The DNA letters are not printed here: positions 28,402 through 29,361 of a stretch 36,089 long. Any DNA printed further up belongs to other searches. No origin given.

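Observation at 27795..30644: Operon of two unannotatable polytopic membrane proteins plus a membrane-anchored M20 hydrolase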

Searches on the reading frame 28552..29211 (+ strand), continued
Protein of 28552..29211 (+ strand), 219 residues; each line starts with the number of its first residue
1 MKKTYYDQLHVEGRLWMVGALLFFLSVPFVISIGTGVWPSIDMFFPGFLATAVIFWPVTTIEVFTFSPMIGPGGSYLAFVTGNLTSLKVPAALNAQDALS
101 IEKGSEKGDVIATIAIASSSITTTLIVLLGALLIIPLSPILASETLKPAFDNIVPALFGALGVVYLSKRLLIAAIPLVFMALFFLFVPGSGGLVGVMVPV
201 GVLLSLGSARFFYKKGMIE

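Call 53: find_encoding_contigs(protein=P0434, flank=5000, max_places=3)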
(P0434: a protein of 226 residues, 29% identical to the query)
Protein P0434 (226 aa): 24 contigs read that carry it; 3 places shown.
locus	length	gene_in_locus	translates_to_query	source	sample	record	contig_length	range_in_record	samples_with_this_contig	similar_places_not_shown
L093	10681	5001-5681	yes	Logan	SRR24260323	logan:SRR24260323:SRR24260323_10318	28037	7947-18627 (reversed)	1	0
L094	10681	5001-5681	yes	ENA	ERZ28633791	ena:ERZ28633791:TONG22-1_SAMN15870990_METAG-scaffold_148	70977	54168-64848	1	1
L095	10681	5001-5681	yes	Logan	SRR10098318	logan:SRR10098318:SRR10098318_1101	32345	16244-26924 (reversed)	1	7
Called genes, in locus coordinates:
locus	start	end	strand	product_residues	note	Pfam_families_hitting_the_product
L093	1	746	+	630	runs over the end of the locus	PF00580:UvrD-helicase, PF13245:AAA_19 (faint), PF13538:UvrD_C_2 (weak)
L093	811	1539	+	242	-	PF00376:MerR, PF13411:MerR_1, PF09278:MerR-DNA-bind (weak), PF07739:TipAS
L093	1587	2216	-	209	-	PF06081:ArAE_1, PF13515:FUSC_2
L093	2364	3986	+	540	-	PF01183:Glyco_hydro_25, PF08239:SH3_3 (weak)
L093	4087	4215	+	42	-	-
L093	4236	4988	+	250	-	PF16481:DUF5058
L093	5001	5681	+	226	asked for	-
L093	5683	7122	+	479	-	PF01546:Peptidase_M20, PF07687:M20_dimer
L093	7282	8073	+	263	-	PF00072:Response_reg, PF08769:Spo0A_C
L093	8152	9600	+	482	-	PF08323:Glyco_transf_5, PF00534:Glycos_transf_1, PF13692:Glyco_trans_1_4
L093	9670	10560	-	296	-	PF18941:DUF5688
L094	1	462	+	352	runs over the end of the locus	PF00226:DnaJ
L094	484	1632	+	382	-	PF00226:DnaJ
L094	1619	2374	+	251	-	PF00226:DnaJ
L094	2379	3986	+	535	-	PF01183:Glyco_hydro_25, PF08239:SH3_3 (weak)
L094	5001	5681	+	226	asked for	-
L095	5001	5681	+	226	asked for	-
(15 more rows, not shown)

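Call 56: find_related_loci(query=A7, collection=metagenome_contigs, flank=6000)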
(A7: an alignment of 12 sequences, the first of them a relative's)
Query A7 (245 aa) in metagenome_contigs; peptide patterns used: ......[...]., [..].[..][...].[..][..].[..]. (x = any residue, [..] = any of these).
408 stretches matched a pattern; 138 encode a relative of the query (tblastn E <= 1e-3); the best 80 are kept; 80 distinct loci.
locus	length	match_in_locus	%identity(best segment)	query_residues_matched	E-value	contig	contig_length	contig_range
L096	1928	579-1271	73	1-231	5e-121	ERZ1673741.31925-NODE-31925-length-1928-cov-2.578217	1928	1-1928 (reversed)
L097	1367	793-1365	79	1-191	9e-109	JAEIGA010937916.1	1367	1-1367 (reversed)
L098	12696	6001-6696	68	1-232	3e-99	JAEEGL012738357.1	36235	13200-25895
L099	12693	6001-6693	59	1-230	2e-92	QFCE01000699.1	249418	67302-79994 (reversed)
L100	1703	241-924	60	1-228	3e-89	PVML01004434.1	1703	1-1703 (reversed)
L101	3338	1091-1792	61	3-235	9e-85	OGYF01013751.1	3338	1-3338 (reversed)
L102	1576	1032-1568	73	1-178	8e-87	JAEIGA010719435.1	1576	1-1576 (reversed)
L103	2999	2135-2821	51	1-228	2e-71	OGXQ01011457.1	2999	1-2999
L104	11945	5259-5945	51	1-228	2e-70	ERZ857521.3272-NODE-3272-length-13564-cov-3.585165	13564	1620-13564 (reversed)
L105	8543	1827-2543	47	2-238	1e-70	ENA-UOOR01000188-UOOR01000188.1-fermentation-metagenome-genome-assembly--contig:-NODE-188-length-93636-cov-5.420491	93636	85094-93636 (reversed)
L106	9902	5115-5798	53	3-228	2e-69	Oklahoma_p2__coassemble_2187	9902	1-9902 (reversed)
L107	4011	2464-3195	47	3-244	2e-68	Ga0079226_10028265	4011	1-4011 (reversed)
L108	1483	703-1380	51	1-228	3e-71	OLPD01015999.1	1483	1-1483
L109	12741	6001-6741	45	1-242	2e-66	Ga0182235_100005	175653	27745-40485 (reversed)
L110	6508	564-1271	43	1-236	1e-65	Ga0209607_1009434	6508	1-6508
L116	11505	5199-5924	45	1-243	2e-63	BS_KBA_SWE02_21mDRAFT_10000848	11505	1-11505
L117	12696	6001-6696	46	4-234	4e-63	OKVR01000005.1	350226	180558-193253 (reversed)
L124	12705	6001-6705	44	1-235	8e-61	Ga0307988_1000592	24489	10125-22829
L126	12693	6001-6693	46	1-228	4e-60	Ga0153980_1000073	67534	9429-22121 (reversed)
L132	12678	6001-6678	50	4-228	9e-57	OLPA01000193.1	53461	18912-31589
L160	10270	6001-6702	38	7-243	2e-40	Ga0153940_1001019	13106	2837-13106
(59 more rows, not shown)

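Call 60: search_protein_families(library=ncbifam, proteins=[L084:2821-4242:+, L099:3788-5254:+, L105:2564-3811:+, L109:4031-5239:+, L116:5920-7122:+, L117:3737-5188:+, L124:6729-7931:+, L126:3975-5198:+, L132:3811-5241:+, L160:6710-7906:+], max_evalue=1e-10)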
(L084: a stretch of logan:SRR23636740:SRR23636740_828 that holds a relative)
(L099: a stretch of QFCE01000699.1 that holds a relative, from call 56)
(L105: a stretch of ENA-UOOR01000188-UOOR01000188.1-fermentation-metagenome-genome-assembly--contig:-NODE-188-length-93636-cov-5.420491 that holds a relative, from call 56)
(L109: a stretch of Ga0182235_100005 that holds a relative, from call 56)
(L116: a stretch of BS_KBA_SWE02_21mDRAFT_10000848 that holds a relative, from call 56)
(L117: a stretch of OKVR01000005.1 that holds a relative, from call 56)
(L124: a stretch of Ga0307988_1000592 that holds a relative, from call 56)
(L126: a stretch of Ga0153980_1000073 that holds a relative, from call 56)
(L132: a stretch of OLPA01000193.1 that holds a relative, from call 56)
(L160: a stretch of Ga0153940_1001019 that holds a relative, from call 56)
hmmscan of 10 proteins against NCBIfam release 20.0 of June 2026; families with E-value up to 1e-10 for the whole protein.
L084:2821-4242:+ (474 aa): 3 families
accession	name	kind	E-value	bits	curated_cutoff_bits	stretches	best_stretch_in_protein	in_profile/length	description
TIGR01891.1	amidohydrolases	subfamily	1.1e-79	268.2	153.75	1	20-416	3-353/366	amidohydrolase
NF038260.1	ectoine_DoeB_2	equivalog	9.3e-16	57.7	550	1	23-307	13-298/378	N(2)-acetyl-L-2,4-diaminobutanoate deacetylase DoeB2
NF040868.1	carboxypep_CpsA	equivalog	6.2e-14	51.5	500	1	11-302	8-304/391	carboxypeptidase CpsA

L099:3788-5254:+ (489 aa): 3 families
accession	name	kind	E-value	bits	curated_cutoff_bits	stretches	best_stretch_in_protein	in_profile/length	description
TIGR01891.1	amidohydrolases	subfamily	1.3e-76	258.2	153.75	1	31-435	2-360/366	amidohydrolase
NF040868.1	carboxypep_CpsA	equivalog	2e-12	46.5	500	1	23-308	8-298/391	carboxypeptidase CpsA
NF038260.1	ectoine_DoeB_2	equivalog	3.7e-12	45.8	550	1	33-315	11-294/378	N(2)-acetyl-L-2,4-diaminobutanoate deacetylase DoeB2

L105:2564-3811:+ (416 aa): 5 families
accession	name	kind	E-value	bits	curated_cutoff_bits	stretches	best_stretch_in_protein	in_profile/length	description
NF040868.1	carboxypep_CpsA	equivalog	1.1e-95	320.6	500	1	18-412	2-390/391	carboxypeptidase CpsA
TIGR01891.1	amidohydrolases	subfamily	1.7e-90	303.8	153.75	1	32-400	2-366/366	amidohydrolase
NF038260.1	ectoine_DoeB_2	equivalog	1.8e-69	234.4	550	1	32-406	9-374/378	N(2)-acetyl-L-2,4-diaminobutanoate deacetylase DoeB2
TIGR01910.1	DapE-ArgE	subfamily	1.1e-14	54.5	217.6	1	118-346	104-330/373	ArgE/DapE family deacylase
NF006365.0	PRK08588.1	subfamily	3.9e-12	46.2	289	1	128-341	114-323/383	succinyl-diaminopimelate desuccinylase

L109:4031-5239:+ (403 aa): 6 families
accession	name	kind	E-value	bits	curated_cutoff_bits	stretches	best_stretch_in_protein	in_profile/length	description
NF040868.1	carboxypep_CpsA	equivalog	6.6e-103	344.5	500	1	5-399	2-390/391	carboxypeptidase CpsA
TIGR01891.1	amidohydrolases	subfamily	1.5e-97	327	153.75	1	18-387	1-366/366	amidohydrolase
NF038260.1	ectoine_DoeB_2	equivalog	3.8e-83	279.5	550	1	16-392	6-373/378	N(2)-acetyl-L-2,4-diaminobutanoate deacetylase DoeB2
TIGR01910.1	DapE-ArgE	subfamily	1.9e-14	53.7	217.6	1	37-296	22-292/373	ArgE/DapE family deacylase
NF006365.0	PRK08588.1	subfamily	6e-13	48.8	289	1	56-296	51-289/383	succinyl-diaminopimelate desuccinylase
TIGR01892.1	AcOrn-deacetyl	equivalog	1.2e-11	44.2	297.7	1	54-299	42-287/365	acetylornithine deacetylase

L116:5920-7122:+ (401 aa): 6 families
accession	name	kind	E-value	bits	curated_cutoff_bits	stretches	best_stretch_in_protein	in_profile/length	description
NF040868.1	carboxypep_CpsA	equivalog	2.3e-108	362.4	500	1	2-397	2-390/391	carboxypeptidase CpsA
TIGR01891.1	amidohydrolases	subfamily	1.6e-101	340.1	153.75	1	15-385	1-366/366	amidohydrolase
NF038260.1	ectoine_DoeB_2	equivalog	2.7e-74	250.3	550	1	15-390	8-373/378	N(2)-acetyl-L-2,4-diaminobutanoate deacetylase DoeB2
TIGR01910.1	DapE-ArgE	subfamily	1.3e-13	50.9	217.6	1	107-329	111-329/373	ArgE/DapE family deacylase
NF006365.0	PRK08588.1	subfamily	1.7e-12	47.4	289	1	116-344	120-343/383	succinyl-diaminopimelate desuccinylase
TIGR01246.1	dapE_proteo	equivalog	9.6e-11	41.3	361.8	0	36-318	22-308/370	succinyl-diaminopimelate desuccinylase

L117:3737-5188:+ (484 aa): 5 families
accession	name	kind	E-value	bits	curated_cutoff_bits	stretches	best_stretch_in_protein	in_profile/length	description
TIGR01891.1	amidohydrolases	subfamily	3e-78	263.5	153.75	1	27-420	3-349/366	amidohydrolase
NF040868.1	carboxypep_CpsA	equivalog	3.4e-18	65.5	500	1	18-299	8-294/391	carboxypeptidase CpsA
NF038260.1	ectoine_DoeB_2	equivalog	4.4e-16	58.7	550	1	29-320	12-304/378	N(2)-acetyl-L-2,4-diaminobutanoate deacetylase DoeB2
NF004788.0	PRK06133.1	subfamily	4.4e-12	45.7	349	1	46-308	70-330/417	glutamate carboxypeptidase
NF005602.0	PRK07338.1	equivalog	1e-11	44.1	357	1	150-303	163-312/409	hydrolase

L124:6729-7931:+ (401 aa): 5 families
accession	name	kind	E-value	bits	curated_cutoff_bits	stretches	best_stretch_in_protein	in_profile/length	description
NF040868.1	carboxypep_CpsA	equivalog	4.5e-104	348.3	500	1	2-397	2-390/391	carboxypeptidase CpsA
TIGR01891.1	amidohydrolases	subfamily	1.7e-97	326.9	153.75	1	16-383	2-364/366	amidohydrolase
NF038260.1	ectoine_DoeB_2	equivalog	7e-73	245.7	550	1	15-391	8-374/378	N(2)-acetyl-L-2,4-diaminobutanoate deacetylase DoeB2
NF006365.0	PRK08588.1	subfamily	9.8e-13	48.2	289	1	116-356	120-348/383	succinyl-diaminopimelate desuccinylase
TIGR01910.1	DapE-ArgE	subfamily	1.1e-12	47.9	217.6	1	109-314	113-314/373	ArgE/DapE family deacylase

L126:3975-5198:+ (408 aa): 5 families
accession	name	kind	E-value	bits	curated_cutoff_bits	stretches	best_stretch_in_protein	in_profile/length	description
NF040868.1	carboxypep_CpsA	equivalog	1.8e-103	346.3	500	1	10-403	2-390/391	carboxypeptidase CpsA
TIGR01891.1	amidohydrolases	subfamily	2.2e-101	339.7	153.75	1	23-390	1-365/366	amidohydrolase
NF038260.1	ectoine_DoeB_2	equivalog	8.9e-85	284.8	550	1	23-397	8-374/378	N(2)-acetyl-L-2,4-diaminobutanoate deacetylase DoeB2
NF006365.0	PRK08588.1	subfamily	5.5e-13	49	289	1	124-367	120-351/383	succinyl-diaminopimelate desuccinylase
TIGR01910.1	DapE-ArgE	subfamily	1.6e-12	47.3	217.6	1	116-329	112-321/373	ArgE/DapE family deacylase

L132:3811-5241:+ (477 aa): 3 families
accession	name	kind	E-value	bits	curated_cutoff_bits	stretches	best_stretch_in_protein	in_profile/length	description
TIGR01891.1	amidohydrolases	subfamily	5.3e-71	239.7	153.75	1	19-411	2-350/366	amidohydrolase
NF038260.1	ectoine_DoeB_2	equivalog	2.1e-18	66.4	550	1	20-325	10-316/378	N(2)-acetyl-L-2,4-diaminobutanoate deacetylase DoeB2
NF040868.1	carboxypep_CpsA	equivalog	1.4e-12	47.1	500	1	6-292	4-294/391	carboxypeptidase CpsA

L160:6710-7906:+ (399 aa): 6 families
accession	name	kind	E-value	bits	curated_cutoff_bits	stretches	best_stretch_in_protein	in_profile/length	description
TIGR01891.1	amidohydrolases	subfamily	4.9e-99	331.9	153.75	1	15-383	2-366/366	amidohydrolase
NF040868.1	carboxypep_CpsA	equivalog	6.7e-93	311.5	500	1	2-394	3-389/391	carboxypeptidase CpsA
NF038260.1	ectoine_DoeB_2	equivalog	3.7e-70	236.7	550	1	14-388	8-373/378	N(2)-acetyl-L-2,4-diaminobutanoate deacetylase DoeB2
TIGR01910.1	DapE-ArgE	subfamily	2.6e-14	53.2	217.6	1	106-325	111-326/373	ArgE/DapE family deacylase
NF006365.0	PRK08588.1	subfamily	3.1e-12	46.5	289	1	115-321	120-320/383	succinyl-diaminopimelate desuccinylase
TIGR01892.1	AcOrn-deacetyl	equivalog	6.5e-11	41.9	297.7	0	57-319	49-309/365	acetylornithine deacetylase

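Call 66: search_protein_families(library=pfam, alignment_id=A3, max_evalue=5)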
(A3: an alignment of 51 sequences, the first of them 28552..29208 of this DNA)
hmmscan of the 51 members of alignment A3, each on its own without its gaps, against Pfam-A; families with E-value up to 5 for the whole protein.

A. member 1, window:28552-29208:+ (219 aa): 0 families

B. families by the number of members that match (of 51 scanned): 39 families (the first 25 are shown)
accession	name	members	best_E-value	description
PF00122.25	E1-E2_ATPase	2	0.0045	E1-E2 ATPase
PF03929.21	PepSY_TM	2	0.056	PepSY-associated TM region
PF05745.16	CRPA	1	0.009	Chlamydia 15 kDa cysteine-rich outer membrane protein (CRPA)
PF10841.13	DUF2644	1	0.011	Protein of unknown function (DUF2644)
PF13955.11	Fst_toxin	1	0.029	Toxin Fst, type I toxin-antitoxin system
PF08229.16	SHR3_chaperone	1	0.038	ER membrane protein SH3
PF10131.15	PTPS_related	1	0.039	6-pyruvoyl-tetrahydropterin synthase related domain; membrane protein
PF00368.23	HMG-CoA_red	1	0.079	Hydroxymethylglutaryl-coenzyme A reductase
PF09527.15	ATPase_gene1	1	0.08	Putative F0F1-ATPase subunit Ca2+/Mg2+ transporter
PF11000.13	DUF2840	1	0.082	Protein of unknown function (DUF2840)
PF11375.13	DUF3177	1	0.098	Protein of unknown function (DUF3177)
PF07438.16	DUF1514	1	0.13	Protein of unknown function (DUF1514)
PF25284.1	DUF7874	1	0.16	Family of unknown function (DUF7874)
PF01058.29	Oxidored_q6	1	0.16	NADH ubiquinone oxidoreductase, 20 Kd subunit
PF05437.17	AzlD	1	0.2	Branched-chain amino acid transport protein (AzlD)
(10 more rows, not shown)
